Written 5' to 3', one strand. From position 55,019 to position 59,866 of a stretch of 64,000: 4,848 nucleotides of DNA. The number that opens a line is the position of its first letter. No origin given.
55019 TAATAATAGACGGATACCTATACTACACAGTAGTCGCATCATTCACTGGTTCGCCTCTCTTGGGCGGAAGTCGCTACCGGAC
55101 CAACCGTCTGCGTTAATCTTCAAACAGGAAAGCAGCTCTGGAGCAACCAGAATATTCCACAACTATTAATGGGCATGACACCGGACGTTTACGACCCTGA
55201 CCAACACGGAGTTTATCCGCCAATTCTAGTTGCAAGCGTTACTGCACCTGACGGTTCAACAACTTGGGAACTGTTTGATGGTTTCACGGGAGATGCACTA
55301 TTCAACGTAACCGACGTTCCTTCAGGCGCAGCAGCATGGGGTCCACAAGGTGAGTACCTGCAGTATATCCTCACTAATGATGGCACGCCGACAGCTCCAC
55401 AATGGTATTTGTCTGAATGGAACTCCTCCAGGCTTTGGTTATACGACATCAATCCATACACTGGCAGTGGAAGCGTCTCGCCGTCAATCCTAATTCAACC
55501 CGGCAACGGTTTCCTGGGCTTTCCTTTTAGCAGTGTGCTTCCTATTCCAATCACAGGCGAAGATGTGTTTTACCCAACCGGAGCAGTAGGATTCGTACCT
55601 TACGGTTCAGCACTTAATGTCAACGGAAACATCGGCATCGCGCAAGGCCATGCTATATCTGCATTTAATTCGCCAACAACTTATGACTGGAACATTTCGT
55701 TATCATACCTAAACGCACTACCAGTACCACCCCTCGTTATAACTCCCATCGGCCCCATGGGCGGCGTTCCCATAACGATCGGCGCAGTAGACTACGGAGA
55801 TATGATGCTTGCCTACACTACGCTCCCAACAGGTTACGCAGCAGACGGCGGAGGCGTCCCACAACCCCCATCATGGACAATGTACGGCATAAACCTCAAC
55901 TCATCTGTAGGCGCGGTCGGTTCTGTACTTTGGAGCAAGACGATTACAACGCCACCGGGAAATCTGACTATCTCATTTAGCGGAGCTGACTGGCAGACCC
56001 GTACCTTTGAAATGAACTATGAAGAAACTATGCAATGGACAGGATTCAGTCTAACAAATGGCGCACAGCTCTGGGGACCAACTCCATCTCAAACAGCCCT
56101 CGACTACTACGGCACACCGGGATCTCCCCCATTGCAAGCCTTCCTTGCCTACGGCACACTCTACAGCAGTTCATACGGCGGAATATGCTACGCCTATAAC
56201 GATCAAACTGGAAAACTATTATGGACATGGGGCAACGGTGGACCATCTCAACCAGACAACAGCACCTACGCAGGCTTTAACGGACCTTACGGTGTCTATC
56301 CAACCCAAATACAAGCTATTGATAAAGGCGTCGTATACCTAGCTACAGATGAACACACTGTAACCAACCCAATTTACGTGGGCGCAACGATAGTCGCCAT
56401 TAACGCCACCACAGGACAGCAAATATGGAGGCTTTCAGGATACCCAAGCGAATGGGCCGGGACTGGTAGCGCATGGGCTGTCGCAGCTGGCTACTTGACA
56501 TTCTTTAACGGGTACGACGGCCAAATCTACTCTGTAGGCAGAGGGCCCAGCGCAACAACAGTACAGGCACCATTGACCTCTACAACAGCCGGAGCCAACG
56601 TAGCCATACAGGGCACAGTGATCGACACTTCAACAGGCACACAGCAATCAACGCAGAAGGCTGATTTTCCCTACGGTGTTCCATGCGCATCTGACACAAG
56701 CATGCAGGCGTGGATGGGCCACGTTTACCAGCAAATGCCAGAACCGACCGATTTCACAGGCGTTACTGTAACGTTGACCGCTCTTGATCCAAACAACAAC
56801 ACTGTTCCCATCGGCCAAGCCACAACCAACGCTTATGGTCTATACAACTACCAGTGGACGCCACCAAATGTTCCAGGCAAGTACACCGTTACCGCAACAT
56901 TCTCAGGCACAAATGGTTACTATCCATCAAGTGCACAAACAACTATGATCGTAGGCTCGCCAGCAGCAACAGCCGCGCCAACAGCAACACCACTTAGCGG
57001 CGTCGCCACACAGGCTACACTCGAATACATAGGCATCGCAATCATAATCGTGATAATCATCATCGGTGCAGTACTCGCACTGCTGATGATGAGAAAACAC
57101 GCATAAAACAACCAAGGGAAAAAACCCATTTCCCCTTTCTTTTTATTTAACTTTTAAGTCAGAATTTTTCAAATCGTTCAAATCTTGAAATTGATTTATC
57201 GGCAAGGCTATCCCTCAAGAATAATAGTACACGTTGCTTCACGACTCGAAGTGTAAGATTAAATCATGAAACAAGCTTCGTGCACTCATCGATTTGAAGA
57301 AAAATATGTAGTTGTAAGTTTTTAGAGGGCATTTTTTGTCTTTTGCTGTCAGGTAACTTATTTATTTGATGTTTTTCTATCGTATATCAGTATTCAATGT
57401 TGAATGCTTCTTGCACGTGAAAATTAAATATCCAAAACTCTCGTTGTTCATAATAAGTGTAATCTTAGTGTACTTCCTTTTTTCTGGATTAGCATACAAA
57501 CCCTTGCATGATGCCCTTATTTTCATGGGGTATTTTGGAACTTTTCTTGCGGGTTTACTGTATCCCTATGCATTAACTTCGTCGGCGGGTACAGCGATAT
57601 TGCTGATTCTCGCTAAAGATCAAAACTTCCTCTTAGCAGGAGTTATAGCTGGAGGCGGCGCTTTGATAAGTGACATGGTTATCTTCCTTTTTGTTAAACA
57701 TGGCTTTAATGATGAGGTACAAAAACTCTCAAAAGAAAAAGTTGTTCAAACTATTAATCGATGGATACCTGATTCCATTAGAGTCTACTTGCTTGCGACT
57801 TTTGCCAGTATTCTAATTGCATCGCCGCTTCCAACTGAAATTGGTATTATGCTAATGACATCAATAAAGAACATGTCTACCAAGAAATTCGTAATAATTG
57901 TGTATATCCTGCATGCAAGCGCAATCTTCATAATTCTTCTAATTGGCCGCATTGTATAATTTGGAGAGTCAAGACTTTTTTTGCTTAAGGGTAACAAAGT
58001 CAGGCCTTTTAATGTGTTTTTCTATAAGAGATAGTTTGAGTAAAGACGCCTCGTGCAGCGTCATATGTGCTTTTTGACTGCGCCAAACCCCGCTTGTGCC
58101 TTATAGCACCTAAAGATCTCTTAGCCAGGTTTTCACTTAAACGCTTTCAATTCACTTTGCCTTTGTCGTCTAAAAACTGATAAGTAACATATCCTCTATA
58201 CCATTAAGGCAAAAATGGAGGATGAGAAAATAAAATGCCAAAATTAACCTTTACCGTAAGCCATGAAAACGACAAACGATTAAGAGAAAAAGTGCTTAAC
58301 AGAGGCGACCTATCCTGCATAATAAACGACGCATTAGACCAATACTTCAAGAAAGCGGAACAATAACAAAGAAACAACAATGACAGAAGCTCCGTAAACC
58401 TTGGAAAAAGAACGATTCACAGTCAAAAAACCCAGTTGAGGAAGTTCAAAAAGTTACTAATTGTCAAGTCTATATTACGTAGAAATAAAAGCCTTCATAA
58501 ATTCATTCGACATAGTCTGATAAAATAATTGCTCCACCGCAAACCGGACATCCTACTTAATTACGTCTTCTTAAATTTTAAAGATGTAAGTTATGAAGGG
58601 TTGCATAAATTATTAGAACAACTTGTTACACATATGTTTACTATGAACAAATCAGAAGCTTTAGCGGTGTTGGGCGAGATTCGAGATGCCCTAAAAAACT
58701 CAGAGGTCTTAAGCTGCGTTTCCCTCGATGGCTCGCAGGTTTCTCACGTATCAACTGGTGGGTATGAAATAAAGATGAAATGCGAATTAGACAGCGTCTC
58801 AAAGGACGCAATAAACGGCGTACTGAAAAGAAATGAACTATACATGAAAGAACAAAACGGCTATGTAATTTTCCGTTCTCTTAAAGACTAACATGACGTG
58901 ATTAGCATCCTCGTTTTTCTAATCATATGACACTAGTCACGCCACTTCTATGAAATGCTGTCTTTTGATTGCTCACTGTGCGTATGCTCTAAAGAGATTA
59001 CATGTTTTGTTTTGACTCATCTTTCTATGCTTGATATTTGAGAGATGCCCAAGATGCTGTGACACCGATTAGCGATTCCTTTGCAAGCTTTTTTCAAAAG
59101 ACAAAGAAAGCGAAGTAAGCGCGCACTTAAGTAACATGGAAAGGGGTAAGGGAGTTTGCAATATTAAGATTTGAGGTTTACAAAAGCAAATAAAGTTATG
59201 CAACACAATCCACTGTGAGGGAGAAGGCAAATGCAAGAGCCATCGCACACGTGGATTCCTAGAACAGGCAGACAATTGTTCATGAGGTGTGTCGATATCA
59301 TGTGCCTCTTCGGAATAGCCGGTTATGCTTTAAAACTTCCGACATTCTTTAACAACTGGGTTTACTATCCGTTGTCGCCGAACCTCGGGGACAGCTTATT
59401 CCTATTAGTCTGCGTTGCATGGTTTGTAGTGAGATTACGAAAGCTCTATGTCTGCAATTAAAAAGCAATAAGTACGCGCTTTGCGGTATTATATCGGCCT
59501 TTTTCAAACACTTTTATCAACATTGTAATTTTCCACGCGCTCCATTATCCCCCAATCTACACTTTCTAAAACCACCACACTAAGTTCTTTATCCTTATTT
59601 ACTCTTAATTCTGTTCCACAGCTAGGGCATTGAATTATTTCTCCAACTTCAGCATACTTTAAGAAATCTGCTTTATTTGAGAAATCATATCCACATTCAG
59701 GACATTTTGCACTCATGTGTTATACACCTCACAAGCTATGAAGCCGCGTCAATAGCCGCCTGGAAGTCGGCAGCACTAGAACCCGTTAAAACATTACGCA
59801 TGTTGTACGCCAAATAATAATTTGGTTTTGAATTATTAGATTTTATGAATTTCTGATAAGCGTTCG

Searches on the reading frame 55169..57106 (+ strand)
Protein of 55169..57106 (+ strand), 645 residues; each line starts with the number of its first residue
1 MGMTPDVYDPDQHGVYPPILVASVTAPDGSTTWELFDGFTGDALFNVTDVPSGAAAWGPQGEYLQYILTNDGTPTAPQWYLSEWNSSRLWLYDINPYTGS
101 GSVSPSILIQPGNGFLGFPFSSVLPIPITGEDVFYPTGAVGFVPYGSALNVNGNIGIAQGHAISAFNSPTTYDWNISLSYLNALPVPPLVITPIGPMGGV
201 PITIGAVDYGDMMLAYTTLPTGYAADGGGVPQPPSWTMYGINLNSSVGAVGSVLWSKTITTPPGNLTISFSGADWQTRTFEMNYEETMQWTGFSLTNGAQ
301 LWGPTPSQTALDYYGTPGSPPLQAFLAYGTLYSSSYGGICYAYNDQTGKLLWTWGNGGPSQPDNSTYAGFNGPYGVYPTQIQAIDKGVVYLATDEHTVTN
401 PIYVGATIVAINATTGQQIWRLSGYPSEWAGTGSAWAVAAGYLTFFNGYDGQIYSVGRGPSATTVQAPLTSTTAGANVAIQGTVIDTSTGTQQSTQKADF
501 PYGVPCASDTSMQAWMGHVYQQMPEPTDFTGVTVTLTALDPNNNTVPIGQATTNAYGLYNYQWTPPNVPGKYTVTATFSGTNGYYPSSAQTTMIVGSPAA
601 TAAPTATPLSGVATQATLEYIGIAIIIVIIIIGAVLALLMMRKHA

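Call 13: search_protein_families(library=pfam, proteins=[window:55169-57106:+], max_evalue=0.01)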
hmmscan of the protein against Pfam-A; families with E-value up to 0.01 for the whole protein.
window:55169-57106:+ (645 aa): 2 families
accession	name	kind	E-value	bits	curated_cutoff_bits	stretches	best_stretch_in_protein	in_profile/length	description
PF13360.13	PQQ_2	-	1.7e-07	31.6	27.6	1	293-478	8-155/233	Outer membrane protein assembly factor BamB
PF16640.11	Big_3_5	-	1.2e-05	26.2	35.5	1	533-593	30-85/88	Bacterial Ig-like domain (group 3)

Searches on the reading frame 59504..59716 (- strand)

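Call 13: search_protein_families(library=pfam, proteins=[window:59504-59716:-], max_evalue=0.01)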
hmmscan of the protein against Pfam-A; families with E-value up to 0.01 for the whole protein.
window:59504-59716:- (70 aa): 28 families (the best 25 are shown)
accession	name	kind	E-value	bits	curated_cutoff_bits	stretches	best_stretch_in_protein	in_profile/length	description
PF21344.3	Zn_ribbon_LysW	-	1.7e-09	37.6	27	1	3-46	1-40/46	Alpha-aminoadipate carrier protein LysW-like, globular domain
PF13719.11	Zn_ribbon_5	-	3.3e-06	27.2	29.3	1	27-46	2-23/37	zinc-ribbon domain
PF24460.1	DUF7575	-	5.4e-05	22.9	28.5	0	26-37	2-13/28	Domain of unknown function (DUF7575)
PF13717.11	Zn_ribbon_4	-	0.00023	21.5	30.3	0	27-43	2-18/36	zinc-ribbon domain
PF13248.11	Zn_ribbon_3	-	0.00023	21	27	0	28-37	3-11/26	zinc-ribbon domain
PF03119.21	DNA_ligase_ZBD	-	0.00034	20.9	25.8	0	29-38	1-10/27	NAD-dependent DNA ligase C4 zinc finger domain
PF23548.1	Zn_ribbon_FGT1_2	-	0.00049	20.1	27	0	28-41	21-34/35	FORGETTER1 second zinc ribbon domain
PF01155.25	HypA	-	0.00052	20.4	28.9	1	2-51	70-111/112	Hydrogenase/urease nickel incorporation, metallochaperone, hypA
PF13240.11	Zn_Ribbon_1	-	0.00099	19.3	25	0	30-37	2-9/23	zinc-ribbon domain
PF09723.15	Zn_ribbon_8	-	0.0015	19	34.4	1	4-37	7-37/41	Zinc ribbon domain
PF02591.20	Zn_ribbon_9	-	0.0017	18.9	29.1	0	22-34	20-30/33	C4-type zinc ribbon domain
PF13894.12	zf-C2H2_4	-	0.0019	19.2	27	0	4-19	2-17/24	C2H2-type zinc finger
PF24441.1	DUF7560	-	0.0019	18.3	27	0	29-41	7-19/44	Family of unknown function (DUF7560)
PF01396.24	Zn_ribbon_Top1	-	0.002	18.3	32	0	28-40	2-14/39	Topoisomerase DNA binding C4 zinc finger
PF00096.32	zf-C2H2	-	0.0021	18.9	25.2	0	4-19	2-17/23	Zinc finger, C2H2 type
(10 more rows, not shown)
